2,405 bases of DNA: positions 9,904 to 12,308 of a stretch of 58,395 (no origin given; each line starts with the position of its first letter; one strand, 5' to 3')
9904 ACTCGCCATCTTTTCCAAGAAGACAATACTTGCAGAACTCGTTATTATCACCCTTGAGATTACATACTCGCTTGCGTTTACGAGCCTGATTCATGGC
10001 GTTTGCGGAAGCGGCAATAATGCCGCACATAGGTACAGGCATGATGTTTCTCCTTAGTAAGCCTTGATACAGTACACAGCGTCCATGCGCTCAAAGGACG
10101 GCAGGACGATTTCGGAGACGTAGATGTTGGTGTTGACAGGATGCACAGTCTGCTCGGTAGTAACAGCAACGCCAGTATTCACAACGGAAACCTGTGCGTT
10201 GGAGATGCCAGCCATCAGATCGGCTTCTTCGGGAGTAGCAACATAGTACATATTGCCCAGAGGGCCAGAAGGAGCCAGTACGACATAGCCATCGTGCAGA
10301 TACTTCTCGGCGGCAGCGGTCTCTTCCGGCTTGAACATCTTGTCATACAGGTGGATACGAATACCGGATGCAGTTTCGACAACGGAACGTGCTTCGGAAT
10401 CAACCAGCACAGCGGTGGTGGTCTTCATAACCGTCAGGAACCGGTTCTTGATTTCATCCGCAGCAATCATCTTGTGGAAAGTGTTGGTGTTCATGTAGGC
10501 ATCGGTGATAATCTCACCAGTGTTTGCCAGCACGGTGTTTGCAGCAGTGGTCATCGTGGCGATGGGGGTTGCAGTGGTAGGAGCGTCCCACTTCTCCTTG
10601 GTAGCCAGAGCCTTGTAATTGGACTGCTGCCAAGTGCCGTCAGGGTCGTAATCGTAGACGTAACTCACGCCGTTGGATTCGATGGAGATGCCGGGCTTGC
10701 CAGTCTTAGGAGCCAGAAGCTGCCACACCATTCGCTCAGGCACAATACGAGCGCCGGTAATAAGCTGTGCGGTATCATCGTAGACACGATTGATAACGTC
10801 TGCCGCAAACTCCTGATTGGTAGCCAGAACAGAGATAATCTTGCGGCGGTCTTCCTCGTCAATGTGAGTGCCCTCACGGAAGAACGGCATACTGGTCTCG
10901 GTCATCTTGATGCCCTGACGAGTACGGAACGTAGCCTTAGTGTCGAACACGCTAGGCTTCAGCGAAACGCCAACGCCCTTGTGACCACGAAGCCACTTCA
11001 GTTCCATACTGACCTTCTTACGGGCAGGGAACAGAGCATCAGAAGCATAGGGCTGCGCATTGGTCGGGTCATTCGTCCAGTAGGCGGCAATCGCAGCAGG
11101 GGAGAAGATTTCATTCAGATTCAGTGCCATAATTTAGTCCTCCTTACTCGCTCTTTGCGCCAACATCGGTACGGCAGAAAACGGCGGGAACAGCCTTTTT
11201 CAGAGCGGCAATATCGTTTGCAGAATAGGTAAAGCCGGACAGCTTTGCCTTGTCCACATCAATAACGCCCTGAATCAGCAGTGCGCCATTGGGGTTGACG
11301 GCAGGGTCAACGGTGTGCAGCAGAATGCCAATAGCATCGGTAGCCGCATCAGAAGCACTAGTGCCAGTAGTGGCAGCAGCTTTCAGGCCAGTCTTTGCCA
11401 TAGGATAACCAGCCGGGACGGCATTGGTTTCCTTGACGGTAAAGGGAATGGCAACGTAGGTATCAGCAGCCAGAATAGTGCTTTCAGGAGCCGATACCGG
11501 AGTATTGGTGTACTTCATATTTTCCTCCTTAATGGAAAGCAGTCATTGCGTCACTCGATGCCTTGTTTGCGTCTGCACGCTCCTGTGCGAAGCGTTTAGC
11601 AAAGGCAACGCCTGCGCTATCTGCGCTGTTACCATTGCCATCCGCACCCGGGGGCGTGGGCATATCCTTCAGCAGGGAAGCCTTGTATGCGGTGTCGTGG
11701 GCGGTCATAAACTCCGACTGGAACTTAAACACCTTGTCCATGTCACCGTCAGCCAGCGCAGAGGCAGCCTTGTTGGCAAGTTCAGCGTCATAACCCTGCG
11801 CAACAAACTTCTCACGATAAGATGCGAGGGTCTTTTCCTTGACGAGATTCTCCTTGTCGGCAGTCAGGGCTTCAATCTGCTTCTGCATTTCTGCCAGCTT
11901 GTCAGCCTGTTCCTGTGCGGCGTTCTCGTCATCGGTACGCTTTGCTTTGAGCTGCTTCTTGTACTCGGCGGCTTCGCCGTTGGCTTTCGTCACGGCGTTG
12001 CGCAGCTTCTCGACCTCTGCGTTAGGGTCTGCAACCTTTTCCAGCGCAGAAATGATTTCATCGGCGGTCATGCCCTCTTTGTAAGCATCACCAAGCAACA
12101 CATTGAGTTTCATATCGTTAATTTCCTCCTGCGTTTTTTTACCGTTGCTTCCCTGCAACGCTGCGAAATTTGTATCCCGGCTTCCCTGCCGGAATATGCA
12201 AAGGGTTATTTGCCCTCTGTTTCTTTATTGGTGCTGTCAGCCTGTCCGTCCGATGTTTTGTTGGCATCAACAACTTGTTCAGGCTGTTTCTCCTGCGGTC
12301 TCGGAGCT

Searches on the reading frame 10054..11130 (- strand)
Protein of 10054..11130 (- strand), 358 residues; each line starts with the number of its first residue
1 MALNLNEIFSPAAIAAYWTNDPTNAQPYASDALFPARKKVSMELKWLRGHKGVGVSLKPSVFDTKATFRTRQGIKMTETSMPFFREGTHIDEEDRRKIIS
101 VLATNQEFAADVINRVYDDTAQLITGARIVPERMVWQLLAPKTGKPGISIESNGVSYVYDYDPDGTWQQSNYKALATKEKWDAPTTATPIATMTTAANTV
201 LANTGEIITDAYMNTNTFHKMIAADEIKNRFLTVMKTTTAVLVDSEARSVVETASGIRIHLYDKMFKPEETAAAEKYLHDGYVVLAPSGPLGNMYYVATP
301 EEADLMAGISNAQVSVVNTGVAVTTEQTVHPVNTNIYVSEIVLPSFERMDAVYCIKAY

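Call 10: search_protein_families(library=pfam, proteins=[window:10054-11130:-], max_evalue=0.01)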
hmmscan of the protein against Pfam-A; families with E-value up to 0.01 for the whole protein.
window:10054-11130:- (358 aa): 1 family
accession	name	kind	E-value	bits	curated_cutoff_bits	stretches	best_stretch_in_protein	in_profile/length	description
PF03864.22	Phage_cap_E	-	2.7e-39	135.6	22.9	1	11-356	2-328/329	Phage major capsid protein E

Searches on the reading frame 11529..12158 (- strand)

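Call 19: search_protein_families(library=pfam, proteins=[window:11529-12158:-], max_evalue=0.01)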
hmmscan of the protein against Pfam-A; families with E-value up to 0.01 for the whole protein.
window:11529-12158:- (209 aa): 2 families
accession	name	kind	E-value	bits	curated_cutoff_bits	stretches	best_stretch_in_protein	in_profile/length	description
PF07200.18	Mod_r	-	0.0022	18.4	30.1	1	44-158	26-140/146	Modifier of rudimentary (Mod(r)) protein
PF14282.11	FlxA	-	0.0043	17.6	26.3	1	56-104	19-67/101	FlxA-like protein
